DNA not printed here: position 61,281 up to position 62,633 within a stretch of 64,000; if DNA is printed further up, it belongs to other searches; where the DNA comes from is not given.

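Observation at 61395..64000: hgdB-like dehydratase component, hgdC-like activase and B12-binding radical SAM gene, translationally coupled, running off the window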

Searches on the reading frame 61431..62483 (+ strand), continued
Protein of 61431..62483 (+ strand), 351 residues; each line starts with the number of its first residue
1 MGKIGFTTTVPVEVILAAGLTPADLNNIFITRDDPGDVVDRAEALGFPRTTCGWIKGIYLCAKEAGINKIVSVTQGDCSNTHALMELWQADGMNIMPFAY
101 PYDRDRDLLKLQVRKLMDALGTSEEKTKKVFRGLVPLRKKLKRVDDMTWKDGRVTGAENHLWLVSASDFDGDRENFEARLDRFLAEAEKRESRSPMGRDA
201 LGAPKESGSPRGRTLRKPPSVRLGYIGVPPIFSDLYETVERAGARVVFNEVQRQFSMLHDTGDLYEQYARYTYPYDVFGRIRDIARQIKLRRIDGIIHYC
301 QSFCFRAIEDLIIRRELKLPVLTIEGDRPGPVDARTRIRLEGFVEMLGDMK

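Call 17: find_related_loci(query=A1, collection=genome_contigs, flank=8000)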
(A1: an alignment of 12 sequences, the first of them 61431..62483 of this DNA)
Query A1 (351 aa) in genome_contigs; peptide patterns used: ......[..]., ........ (x = any residue, [..] = any of these).
599 stretches matched a pattern (row limit reached: there are more); 592 encode a relative of the query (tblastn E <= 1e-3); the best 80 are kept; 80 distinct loci.
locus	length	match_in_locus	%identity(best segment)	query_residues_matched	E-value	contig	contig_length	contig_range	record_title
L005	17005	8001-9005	83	1-351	0e+0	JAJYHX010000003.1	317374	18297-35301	MAG: Nitrospirae bacterium isolate DBS2-1.bin100 NODE_24_length_317374_cov_30.492912, whole genome shotgun sequence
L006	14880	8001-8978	75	1-349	7e-176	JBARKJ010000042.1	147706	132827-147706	MAG: Nitrospirota bacterium isolate MFD06091_ilm_asm_bin59 k127_878417, whole genome shotgun sequence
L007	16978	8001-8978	74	1-349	7e-175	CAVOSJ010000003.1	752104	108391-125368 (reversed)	MAG: Nitrospirota bacterium isolate MFD00008.bin.1.129 genome assembly, contig: contig_24148, whole genome shotgun seque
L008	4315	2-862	80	42-351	4e-173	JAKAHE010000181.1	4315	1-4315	MAG: Nitrospirae bacterium isolate WY2.bin87 NODE_42251_length_4315_cov_1.224451, whole genome shotgun sequence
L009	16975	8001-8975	68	1-347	3e-158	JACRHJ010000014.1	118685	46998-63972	MAG: Nitrospirae bacterium isolate NC_groundwater_1774_Pr3_B-0.1um_61_24 SR-2_scaffold_141_858801, whole genome shotgun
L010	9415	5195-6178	65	1-351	3e-149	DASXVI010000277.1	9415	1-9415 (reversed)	MAG TPA_asm: Nitrospirota bacterium isolate SMAG_U4741 k141_340605, whole genome shotgun sequence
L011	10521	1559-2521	56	3-347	1e-128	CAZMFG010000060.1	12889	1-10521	MAG TPA_asm: uncultured Thermodesulfobacteriota bacterium isolate binchicken_co129_573 genome assembly, contig: NODE_150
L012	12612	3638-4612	55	1-347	1e-127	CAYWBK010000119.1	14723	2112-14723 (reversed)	MAG TPA_asm: uncultured Armatimonadia bacterium isolate binchicken_co3_96 genome assembly, contig: NODE_13236_length_147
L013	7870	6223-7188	56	3-347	9e-127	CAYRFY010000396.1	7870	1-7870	MAG TPA_asm: uncultured Armatimonadia bacterium isolate binchicken_co39_10 genome assembly, contig: NODE_20833_length_78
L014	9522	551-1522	55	1-347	1e-126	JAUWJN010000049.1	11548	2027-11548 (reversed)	MAG: bacterium isolate CSMAG_2321 CSMAG_2321_k127_7592540_length_11548_cov_33.5577, whole genome shotgun sequence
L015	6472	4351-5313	55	4-348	3e-126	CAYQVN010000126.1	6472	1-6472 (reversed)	MAG TPA_asm: uncultured Nitrospirota bacterium isolate binchicken_co275_510 genome assembly, contig: NODE_21373_length_6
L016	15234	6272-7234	55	3-347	5e-126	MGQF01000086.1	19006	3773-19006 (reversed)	MAG: Deltaproteobacteria bacterium RBG_13_52_11 RBG_13_scaffold_6052, whole genome shotgun sequence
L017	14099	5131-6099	55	1-347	2e-125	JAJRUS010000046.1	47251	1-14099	MAG: bacterium isolate Dive96_bin10.214 k141_1832852, whole genome shotgun sequence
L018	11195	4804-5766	54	3-347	5e-125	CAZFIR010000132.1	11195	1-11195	MAG TPA_asm: uncultured Thermodesulfobacteriota bacterium isolate SRP185410_co1_332 genome assembly, contig: k141_247554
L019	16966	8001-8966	54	3-348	5e-125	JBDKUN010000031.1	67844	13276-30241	MAG: Armatimonadota bacterium isolate 8_bin.138 c_000000810961, whole genome shotgun sequence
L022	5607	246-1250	54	1-349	4e-125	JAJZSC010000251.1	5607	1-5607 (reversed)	MAG: Bacillota bacterium isolate SKS3.bin19 NODE_24724_length_5607_cov_1.135584, whole genome shotgun sequence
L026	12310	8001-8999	55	1-347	1e-123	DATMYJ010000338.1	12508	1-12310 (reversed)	MAG TPA_asm: Desulfitobacteriaceae bacterium isolate SMAG_U13143 k141_29121, whole genome shotgun sequence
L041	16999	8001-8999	55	1-347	3e-122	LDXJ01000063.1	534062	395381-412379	Peptococcaceae bacterium CEB3 CEB3_contig000063, whole genome shotgun sequence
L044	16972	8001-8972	52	1-347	5e-122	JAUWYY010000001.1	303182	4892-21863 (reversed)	MAG: bacterium isolate CSMAG_2722 CSMAG_2722_k141_189091_length_303182_cov_13.5635, whole genome shotgun sequence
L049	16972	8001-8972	53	1-347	7e-122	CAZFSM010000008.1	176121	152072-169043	MAG TPA_asm: uncultured Veillonellaceae bacterium isolate SRP302447_co2_51 genome assembly, contig: NODE_288_length_1761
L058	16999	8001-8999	54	1-347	2e-121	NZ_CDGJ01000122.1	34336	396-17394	Acididesulfobacillus acetoxydans strain INE, whole genome shotgun sequence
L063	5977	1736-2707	53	1-347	3e-121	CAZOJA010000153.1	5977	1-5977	MAG TPA_asm: uncultured Veillonellaceae bacterium isolate binchicken_co41_50 genome assembly, contig: NODE_13586_length_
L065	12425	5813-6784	54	1-347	3e-121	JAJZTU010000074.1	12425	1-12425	MAG: Bacillota bacterium isolate SKS3.bin89 NODE_8283_length_12425_cov_2.913970, whole genome shotgun sequence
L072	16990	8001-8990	53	1-347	8e-121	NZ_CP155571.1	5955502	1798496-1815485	Sporomusa acidovorans DSM 3132 chromosome, complete genome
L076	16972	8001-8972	54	1-347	9e-121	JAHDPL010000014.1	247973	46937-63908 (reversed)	MAG: Sporomusaceae bacterium isolate SM1-B11.1 k141_29573, whole genome shotgun sequence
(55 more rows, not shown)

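Call 26: search_solved_structures(query=A1, max_evalue=0.01, show_alignments=3)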
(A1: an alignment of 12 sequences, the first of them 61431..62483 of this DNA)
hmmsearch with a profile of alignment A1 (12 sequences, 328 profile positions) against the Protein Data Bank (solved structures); distinct sequences matched with E-value up to 0.01: 3.
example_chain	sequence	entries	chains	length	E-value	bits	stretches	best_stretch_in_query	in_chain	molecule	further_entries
7yyl_C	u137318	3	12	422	7.3e-12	48.1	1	103-324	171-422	Dehydratase family protein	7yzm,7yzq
6eno_A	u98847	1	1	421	2.1e-11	46.6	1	103-323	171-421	Dehydratase family protein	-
3o3m_B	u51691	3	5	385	6.7e-05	25.2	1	121-324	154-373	beta subunit 2-hydroxyacyl-CoA dehydratase | beta-subunit 2-hydroxyacyl-CoA dehydratase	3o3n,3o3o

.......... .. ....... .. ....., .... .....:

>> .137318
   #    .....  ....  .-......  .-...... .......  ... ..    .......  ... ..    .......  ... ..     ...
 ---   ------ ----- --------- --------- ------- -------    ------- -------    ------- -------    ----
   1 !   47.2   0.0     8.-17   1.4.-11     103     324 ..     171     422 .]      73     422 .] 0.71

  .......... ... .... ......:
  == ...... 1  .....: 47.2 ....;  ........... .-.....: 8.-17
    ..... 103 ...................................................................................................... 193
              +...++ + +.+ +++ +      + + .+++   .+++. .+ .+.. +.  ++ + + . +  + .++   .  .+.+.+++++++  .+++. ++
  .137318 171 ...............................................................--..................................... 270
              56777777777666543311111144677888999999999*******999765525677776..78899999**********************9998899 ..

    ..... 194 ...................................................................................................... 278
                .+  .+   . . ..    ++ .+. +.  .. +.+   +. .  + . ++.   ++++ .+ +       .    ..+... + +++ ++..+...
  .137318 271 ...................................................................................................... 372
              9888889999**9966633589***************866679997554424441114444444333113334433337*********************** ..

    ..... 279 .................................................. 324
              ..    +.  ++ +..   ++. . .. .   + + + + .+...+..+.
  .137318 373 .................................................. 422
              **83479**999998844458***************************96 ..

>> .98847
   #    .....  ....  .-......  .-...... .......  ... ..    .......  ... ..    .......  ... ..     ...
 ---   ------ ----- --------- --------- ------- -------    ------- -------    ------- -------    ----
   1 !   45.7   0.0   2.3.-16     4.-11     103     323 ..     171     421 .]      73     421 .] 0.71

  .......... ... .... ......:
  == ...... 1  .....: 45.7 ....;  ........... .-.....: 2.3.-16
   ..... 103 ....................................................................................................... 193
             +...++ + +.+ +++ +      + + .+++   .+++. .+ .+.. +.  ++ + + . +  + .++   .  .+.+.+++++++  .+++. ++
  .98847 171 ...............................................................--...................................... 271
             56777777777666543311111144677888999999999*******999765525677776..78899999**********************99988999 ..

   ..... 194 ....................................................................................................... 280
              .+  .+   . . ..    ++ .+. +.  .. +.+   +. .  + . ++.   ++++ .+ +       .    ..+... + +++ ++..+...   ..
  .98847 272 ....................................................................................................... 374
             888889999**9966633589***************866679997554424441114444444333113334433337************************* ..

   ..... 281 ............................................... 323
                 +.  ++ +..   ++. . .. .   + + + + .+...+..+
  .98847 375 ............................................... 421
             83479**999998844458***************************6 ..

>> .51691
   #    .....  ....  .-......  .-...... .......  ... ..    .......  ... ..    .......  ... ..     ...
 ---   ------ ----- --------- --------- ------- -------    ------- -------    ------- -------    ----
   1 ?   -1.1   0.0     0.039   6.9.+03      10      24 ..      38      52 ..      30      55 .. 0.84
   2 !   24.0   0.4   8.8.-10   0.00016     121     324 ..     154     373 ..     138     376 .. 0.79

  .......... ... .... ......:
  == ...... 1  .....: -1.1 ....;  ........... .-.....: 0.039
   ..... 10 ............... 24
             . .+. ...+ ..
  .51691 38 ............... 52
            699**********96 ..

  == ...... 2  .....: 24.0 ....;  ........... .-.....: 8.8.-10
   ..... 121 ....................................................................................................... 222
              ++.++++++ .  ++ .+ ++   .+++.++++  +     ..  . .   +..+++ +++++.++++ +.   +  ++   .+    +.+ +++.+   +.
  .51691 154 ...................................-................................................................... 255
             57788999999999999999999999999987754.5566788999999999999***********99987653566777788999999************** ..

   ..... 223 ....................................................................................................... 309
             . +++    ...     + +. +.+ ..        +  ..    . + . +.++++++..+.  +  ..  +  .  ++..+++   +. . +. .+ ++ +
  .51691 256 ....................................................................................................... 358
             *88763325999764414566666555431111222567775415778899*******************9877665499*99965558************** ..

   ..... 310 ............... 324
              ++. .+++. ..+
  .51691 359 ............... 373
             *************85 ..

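Call 27: search_protein_families(library=pfam, proteins=[L041:6721-7998:+, L076:6290-6712:+, L072:7262-7933:+, L026:9097-10482:+, L065:7661-8440:+, L022:3619-3948:+, L049:6712-7257:+, L063:3489-5174:+, L044:7193-7987:+, L058:1992-2876:+], max_evalue=0.001)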
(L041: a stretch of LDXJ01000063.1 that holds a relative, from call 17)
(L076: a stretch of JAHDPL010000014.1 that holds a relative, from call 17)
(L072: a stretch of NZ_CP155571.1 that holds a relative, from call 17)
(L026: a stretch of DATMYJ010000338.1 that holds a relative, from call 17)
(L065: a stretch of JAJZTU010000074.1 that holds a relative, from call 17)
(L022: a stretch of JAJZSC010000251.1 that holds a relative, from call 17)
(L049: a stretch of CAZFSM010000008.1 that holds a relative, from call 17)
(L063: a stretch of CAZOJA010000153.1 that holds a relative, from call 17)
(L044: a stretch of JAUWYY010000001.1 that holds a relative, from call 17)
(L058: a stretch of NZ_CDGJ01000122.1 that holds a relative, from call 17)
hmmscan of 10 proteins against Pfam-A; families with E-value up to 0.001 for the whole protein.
L041:6721-7998:+ (425 aa): 5 families
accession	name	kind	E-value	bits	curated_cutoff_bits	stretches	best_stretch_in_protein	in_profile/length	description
PF07476.17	MAAL_C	-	6e-125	415.9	27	1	163-410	2-248/249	Methylaspartate ammonia-lyase C-terminus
PF05034.18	MAAL_N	-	1e-73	246.7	27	1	1-159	1-158/159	Methylaspartate ammonia-lyase N-terminus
PF13378.12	MR_MLE_C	-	3.7e-13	50.1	29.4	1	268-382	70-175/219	Enolase C-terminal domain-like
PF00113.28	Enolase_C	-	4.5e-05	23.3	21.5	1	271-375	153-251/296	Enolase, C-terminal TIM barrel domain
PF02310.24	B12-binding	-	0.00014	22.1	32.1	1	288-361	17-90/121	B12 binding domain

L076:6290-6712:+ (140 aa): 2 families
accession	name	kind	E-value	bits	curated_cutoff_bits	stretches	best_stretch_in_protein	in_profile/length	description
PF13279.12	4HBT_2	-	7.5e-16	59.1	25.5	1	8-121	1-115/122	Thioesterase-like superfamily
PF03061.28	4HBT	-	1.9e-13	51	20.6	1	16-98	1-76/79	Thioesterase superfamily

L072:7262-7933:+ (223 aa): 1 family
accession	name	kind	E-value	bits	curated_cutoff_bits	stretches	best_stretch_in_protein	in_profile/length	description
PF01996.21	F420_ligase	-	5.6e-09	36.3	25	1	12-159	3-134/218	F420-0:Gamma-glutamyl ligase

L026:9097-10482:+ (461 aa): 1 family
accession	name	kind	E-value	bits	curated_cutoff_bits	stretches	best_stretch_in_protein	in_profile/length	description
PF07287.17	AtuA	-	4.9e-22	78.8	22.8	2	98-214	86-207/437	Acyclic terpene utilisation family protein AtuA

L065:7661-8440:+ (259 aa): 2 families
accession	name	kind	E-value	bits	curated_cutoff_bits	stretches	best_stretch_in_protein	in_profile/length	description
PF12706.13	Lactamase_B_2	-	2.3e-22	80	27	1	34-226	1-200/200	Beta-lactamase superfamily domain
PF00753.33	Lactamase_B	-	1.7e-09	38.3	22.7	1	22-183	4-173/196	Metallo-beta-lactamase superfamily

L022:3619-3948:+ (109 aa): 1 family
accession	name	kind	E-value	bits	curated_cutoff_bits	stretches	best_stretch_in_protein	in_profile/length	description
PF14330.11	DUF4387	-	5e-38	130.2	27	1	8-104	1-97/98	Domain of unknown function (DUF4387)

L049:6712-7257:+ (181 aa): 0 families

L063:3489-5174:+ (561 aa): 2 families
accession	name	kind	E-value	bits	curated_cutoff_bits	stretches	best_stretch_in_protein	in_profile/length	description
PF01968.24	Hydantoinase_A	-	1.2e-39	136.7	22.9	1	177-456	1-288/291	Hydantoinase/oxoprolinase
PF05378.19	Hydant_A_N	-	2.3e-29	102.8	25.2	1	3-156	2-175/176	Hydantoinase/oxoprolinase N-terminal region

L044:7193-7987:+ (264 aa): 2 families
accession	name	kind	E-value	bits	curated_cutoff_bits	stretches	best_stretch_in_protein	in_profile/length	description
PF04055.27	Radical_SAM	-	4.5e-13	50.1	29.5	1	42-150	4-99/166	Radical SAM superfamily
PF13353.11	Fer4_12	-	3.2e-05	24.7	22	1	34-140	5-92/137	4Fe-4S single cluster domain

L058:1992-2876:+ (294 aa): 1 family
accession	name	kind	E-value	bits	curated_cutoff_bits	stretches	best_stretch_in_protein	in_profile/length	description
PF01177.27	Asp_Glu_race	-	1e-19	71.6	31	1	25-236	16-209/211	Asp/Glu/Hydantoin racemase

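Call 56: predict_structure(alignment_id=A4)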
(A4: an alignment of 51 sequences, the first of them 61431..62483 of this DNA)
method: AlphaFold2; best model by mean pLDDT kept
length: 351 residues; sequences in the alignment: 51
mean_pLDDT: 90.4   pTM: 0.88
mean pLDDT of the five models: 90.4, 90.1, 89.4, 89.3, 88.9
residues with pLDDT >= 90: 267; 70-90: 52; 50-70: 25; < 50: 7
segments of 3 or more residues with pLDDT < 50: 197-202
pLDDT, mean of each block of 10 residues (from residue 1): 92 98 96 95 95 94 97 84 94 95 89 98 98 97 96 94 95 97 98 64 52 67 92 94 95 89 91 77 94 95 75 93 92 96 96 86
secondary structure, 60 per line:
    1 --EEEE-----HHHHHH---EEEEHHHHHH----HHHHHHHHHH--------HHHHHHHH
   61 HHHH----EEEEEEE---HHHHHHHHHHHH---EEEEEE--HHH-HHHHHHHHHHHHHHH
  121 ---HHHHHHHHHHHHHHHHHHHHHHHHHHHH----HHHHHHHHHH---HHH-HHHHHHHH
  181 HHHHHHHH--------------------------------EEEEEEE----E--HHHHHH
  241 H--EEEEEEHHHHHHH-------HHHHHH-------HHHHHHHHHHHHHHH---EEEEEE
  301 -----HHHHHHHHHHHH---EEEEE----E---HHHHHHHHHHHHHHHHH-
elements in order: E3-6 H12-17 E21-24 H25-30 H35-44 H53-64 E69-75 H79-90 E94-99 H106-120 H124-151 H156-165 H173-188 E221-227 H235-241 E244-249 H250-256 H264-269 H277-291 E295-300 H306-317 E321-325 H334-350

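Call 58: fold_search(model_id=the predicted structure, library=pdb)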
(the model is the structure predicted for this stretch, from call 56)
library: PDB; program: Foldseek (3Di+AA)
matches with E <= 10: 1239; with E <= 0.001: 19
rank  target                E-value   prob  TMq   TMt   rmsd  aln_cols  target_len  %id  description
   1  3o3n_B                3.0e-14  1.00  0.69  0.65   5.5       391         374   18  (R)-2-hydroxyisocaproyl-CoA dehydratase in complex with its substrate (R)-2-hydroxyisocaproyl-CoA (released 2011-03-16)
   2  3o3m_D                4.9e-14  1.00  0.69  0.65   5.1       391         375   18  (R)-2-Hydroxyisocaproyl-CoA Dehydratase (released 2011-03-16)
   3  6eno                  6.0e-14  1.00  0.71  0.60   4.8       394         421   19  Double cubane cluster oxidoreductase (released 2018-03-14)
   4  3o3m_B                7.9e-14  1.00  0.69  0.66   5.1       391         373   18  (R)-2-Hydroxyisocaproyl-CoA Dehydratase (released 2011-03-16)
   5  9gai_B                9.3e-14  1.00  0.70  0.64   4.2       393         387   17  3-methylbenzoyl-CoA reductase from Thauera chlorobenzoica (MbdONPQ) (released 2026-02-18)
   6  7yyl_A                2.0e-13  1.00  0.69  0.58   4.9       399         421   19  nucleotide-free DCCP:DCCP-R complex (released 2022-12-28)
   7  9g87_B                2.7e-13  1.00  0.69  0.63   5.0       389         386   18  3-methylbenzoyl-CoA reductase from Thauera chlorobenzoica (subunits MbdON ) (released 2026-02-04)
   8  8s02_B                5.3e-13  1.00  0.69  0.65   4.5       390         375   17  BzdNO-benzoyl-CoA complex (released 2025-03-05)
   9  7yyl_D                6.5e-13  1.00  0.72  0.61   4.7       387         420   20  nucleotide-free DCCP:DCCP-R complex (released 2022-12-28)
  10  3o3o_A                1.6e-12  1.00  0.74  0.66   4.7       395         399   12  (R)-2-hydroxyisocaproyl-CoA dehydratase in complex with (R)-2-hydroxyisocaproate (released 2011-03-16)
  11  7yzm_A                1.9e-12  1.00  0.73  0.61   4.5       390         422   20  MgADPNP-bound DCCP:DCCP-R complex (released 2022-12-28)
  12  7yyl_B                2.5e-12  1.00  0.71  0.61   4.6       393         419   19  nucleotide-free DCCP:DCCP-R complex (released 2022-12-28)
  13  3o3m_C                2.7e-12  1.00  0.75  0.67   4.5       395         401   12  (R)-2-Hydroxyisocaproyl-CoA Dehydratase (released 2011-03-16)
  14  3o3m_A                2.7e-12  1.00  0.73  0.66   4.8       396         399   13  (R)-2-Hydroxyisocaproyl-CoA Dehydratase (released 2011-03-16)
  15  8s02_A                2.9e-11  1.00  0.62  0.51   7.0       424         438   16  BzdNO-benzoyl-CoA complex (released 2025-03-05)
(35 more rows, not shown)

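Call 70: search_protein_representatives(alignment_id=A4)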
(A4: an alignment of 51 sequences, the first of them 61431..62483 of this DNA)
Query: 51 sequences, 329 profile positions. Proteins with E-value up to 0.001 (for the whole library): 595; up to 1e-10: 333; up to 1e-30: 184. The best 150 are listed.
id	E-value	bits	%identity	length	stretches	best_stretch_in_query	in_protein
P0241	1.9e-147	507.0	-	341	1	2-325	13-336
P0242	4.3e-143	492.7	-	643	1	2-326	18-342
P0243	2.3e-141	487.0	-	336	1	2-327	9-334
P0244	6.3e-140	482.3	-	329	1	3-325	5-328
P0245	2.9e-137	473.5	-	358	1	3-323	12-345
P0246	1.3e-132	458.2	-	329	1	1-323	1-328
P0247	2.1e-130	451.0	-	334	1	1-328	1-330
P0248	2.8e-129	447.3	-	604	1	2-327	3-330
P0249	1.5e-123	428.4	-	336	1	1-327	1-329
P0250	2.2e-123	427.9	-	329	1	2-323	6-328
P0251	4.8e-121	420.2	-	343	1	1-326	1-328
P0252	5.7e-121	420.0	-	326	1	1-323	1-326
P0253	1.6e-120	418.5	-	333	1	2-327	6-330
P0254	1.2e-119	415.6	-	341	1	2-327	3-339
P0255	6.4e-119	413.2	-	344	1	3-327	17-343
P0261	1.2e-111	389.3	-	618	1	2-326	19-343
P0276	1.3e-104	366.2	-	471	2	3-195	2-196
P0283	9.8e-103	360.0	-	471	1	4-327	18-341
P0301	5.0e-86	305.1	-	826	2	2-321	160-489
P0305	2.6e-81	289.6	-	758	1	4-266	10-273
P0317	5.3e-77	275.4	-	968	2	2-325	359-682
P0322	2.1e-75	270.2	-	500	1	134-327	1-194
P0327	6.5e-70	252.1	-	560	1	44-327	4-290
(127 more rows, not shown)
